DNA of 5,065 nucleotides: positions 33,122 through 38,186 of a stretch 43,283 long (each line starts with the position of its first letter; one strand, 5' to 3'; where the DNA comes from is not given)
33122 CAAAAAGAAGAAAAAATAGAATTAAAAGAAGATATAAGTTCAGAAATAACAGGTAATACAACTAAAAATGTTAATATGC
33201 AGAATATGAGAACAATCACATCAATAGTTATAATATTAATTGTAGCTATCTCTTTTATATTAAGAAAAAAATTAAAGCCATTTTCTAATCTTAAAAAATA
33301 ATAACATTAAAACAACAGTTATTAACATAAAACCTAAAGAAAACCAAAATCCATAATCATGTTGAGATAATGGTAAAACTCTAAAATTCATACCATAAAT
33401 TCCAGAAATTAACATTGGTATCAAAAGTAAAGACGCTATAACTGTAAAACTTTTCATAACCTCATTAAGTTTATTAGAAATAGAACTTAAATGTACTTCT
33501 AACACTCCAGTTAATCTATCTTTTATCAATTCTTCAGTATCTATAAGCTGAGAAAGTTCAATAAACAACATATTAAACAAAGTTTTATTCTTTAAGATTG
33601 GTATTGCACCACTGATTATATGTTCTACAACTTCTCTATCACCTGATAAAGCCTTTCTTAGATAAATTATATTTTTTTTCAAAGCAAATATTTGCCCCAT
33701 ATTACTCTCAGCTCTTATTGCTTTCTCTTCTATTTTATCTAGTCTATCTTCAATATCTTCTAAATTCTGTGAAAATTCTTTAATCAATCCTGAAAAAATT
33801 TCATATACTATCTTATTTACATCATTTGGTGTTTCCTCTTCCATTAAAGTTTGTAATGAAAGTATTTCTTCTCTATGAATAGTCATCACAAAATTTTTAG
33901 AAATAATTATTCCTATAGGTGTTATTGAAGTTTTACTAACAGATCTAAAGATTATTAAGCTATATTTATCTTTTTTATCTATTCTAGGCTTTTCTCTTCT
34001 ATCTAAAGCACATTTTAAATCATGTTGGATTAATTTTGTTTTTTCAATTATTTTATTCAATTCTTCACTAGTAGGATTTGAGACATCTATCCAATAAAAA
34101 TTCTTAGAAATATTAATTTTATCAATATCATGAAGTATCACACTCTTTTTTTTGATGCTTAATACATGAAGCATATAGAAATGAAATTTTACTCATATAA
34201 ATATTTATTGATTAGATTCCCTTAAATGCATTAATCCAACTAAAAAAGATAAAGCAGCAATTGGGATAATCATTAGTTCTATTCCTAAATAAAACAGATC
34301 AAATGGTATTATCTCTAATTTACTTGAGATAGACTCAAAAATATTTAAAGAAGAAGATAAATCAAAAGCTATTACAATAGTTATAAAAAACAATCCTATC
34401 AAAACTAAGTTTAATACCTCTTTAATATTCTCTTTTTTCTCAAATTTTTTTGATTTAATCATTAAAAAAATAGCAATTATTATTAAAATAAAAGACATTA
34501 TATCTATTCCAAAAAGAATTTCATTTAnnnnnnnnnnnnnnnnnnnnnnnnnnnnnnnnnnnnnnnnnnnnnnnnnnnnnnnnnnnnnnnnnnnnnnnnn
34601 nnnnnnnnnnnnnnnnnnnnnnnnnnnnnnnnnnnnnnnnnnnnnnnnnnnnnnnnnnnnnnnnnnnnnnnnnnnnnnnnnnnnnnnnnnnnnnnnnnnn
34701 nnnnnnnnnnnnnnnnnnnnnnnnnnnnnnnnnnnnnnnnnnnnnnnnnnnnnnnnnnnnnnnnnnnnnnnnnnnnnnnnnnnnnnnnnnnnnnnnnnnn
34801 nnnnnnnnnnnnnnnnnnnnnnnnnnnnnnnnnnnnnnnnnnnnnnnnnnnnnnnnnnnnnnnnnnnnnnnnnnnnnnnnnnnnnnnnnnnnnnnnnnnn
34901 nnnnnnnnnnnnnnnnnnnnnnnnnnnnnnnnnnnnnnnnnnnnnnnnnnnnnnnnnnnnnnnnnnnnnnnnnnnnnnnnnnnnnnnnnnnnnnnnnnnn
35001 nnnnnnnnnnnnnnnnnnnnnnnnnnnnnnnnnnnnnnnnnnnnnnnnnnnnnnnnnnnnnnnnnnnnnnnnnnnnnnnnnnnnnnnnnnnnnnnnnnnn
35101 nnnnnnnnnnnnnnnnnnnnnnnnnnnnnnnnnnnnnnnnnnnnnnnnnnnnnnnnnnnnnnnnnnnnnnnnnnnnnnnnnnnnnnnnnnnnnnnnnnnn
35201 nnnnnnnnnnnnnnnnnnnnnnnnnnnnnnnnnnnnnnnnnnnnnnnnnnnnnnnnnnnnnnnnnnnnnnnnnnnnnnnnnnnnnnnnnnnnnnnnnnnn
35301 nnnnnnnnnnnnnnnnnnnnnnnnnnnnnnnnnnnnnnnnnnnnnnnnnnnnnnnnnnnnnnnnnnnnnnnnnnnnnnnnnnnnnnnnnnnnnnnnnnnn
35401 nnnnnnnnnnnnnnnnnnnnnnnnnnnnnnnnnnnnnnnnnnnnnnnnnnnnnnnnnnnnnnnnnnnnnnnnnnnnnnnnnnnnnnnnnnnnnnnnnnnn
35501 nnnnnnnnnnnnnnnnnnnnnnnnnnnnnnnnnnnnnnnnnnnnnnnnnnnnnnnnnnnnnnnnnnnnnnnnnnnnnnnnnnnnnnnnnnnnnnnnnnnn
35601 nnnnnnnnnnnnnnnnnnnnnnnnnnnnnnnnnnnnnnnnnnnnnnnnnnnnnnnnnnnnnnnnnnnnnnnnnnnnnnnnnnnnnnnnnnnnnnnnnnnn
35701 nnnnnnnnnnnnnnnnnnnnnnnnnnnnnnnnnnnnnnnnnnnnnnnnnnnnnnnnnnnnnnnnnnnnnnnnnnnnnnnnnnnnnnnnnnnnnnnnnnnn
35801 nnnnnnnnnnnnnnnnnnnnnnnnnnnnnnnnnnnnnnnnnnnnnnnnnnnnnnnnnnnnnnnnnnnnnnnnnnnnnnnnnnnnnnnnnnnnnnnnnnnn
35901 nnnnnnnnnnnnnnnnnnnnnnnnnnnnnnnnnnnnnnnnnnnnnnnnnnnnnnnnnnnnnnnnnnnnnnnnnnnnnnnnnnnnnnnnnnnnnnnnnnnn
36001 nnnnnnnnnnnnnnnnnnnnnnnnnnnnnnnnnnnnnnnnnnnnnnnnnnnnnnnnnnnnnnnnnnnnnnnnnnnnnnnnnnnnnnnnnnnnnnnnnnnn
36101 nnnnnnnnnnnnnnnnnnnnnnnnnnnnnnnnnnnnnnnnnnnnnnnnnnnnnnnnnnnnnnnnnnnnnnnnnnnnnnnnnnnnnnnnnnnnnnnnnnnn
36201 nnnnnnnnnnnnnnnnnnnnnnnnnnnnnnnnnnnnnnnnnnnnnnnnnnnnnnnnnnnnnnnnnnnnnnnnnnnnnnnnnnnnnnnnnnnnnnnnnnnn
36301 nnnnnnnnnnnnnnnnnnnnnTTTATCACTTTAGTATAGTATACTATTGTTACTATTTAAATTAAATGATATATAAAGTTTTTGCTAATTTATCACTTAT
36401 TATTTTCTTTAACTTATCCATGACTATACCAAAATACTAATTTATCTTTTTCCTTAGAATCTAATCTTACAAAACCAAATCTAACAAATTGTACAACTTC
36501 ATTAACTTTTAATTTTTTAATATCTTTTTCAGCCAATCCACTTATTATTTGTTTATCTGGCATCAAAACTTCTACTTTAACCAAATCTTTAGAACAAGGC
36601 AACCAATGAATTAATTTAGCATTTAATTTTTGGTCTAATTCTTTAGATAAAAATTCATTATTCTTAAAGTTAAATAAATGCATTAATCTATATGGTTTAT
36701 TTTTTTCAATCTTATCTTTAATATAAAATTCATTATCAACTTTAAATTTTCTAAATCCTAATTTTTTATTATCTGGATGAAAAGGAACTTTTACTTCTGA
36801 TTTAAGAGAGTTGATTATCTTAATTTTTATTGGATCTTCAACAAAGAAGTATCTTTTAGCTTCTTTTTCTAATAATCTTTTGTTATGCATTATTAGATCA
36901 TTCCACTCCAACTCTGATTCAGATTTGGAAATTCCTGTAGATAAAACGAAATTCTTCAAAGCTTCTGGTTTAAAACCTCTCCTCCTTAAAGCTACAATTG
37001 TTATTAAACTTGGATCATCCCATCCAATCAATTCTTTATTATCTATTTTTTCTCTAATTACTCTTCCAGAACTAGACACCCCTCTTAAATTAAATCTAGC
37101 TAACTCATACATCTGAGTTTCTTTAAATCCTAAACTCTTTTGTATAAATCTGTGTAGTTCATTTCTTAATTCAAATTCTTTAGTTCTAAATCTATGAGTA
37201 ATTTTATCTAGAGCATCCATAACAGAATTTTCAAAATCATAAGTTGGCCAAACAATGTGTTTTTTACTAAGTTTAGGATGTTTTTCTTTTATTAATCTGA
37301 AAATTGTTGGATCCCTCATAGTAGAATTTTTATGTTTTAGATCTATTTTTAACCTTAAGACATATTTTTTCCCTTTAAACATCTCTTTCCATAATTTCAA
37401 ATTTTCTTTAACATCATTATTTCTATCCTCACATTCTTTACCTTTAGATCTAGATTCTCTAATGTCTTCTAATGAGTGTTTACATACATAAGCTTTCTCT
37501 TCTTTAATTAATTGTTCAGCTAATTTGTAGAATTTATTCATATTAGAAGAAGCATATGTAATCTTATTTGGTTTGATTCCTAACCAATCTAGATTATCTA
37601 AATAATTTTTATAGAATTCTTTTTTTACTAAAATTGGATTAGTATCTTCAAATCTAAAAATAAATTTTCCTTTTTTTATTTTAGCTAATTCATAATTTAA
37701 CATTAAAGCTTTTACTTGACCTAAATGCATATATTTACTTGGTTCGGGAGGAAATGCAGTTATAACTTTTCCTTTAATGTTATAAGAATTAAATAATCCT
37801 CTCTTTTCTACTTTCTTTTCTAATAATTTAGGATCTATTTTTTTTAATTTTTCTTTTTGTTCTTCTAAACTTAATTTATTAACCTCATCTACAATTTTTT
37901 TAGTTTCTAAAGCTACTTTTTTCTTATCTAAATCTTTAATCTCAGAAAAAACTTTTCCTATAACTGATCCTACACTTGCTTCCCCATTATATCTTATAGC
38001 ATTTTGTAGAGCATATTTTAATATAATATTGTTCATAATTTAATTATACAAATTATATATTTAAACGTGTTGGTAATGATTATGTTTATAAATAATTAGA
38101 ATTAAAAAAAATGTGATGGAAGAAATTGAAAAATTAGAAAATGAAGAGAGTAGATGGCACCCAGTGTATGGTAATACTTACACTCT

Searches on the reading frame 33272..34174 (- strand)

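Call 9: search_protein_families(library=pfam, proteins=[window:33272-34174:-], max_evalue=0.001)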
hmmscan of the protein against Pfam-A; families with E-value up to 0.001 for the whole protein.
window:33272-34174:- (300 aa): 1 family
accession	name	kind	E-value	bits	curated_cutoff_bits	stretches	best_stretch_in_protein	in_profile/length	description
PF01544.23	CorA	-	3e-58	197.9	27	1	24-295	2-291/292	CorA-like Mg2+ transporter protein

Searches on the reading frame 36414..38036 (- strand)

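Call 9: search_protein_families(library=pfam, proteins=[window:36414-38036:-], max_evalue=0.001)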
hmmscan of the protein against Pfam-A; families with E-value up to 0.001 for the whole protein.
window:36414-38036:- (540 aa): 3 families
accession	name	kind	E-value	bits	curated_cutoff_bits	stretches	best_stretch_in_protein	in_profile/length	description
PF00749.27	tRNA-synt_1c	-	2.1e-72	244.2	23.4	1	90-389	1-312/314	tRNA synthetases class I (E and Q), catalytic domain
PF03950.23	tRNA-synt_1c_C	-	1.7e-15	57.4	23.9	1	393-466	1-79/91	tRNA synthetases class I (E and Q), anti-codon binding domain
PF20974.2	tRNA-synt_1c_C2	-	4.3e-09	37.4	23.9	1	476-526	2-69/69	tRNA synthetases class I (E and Q), anti-codon binding domain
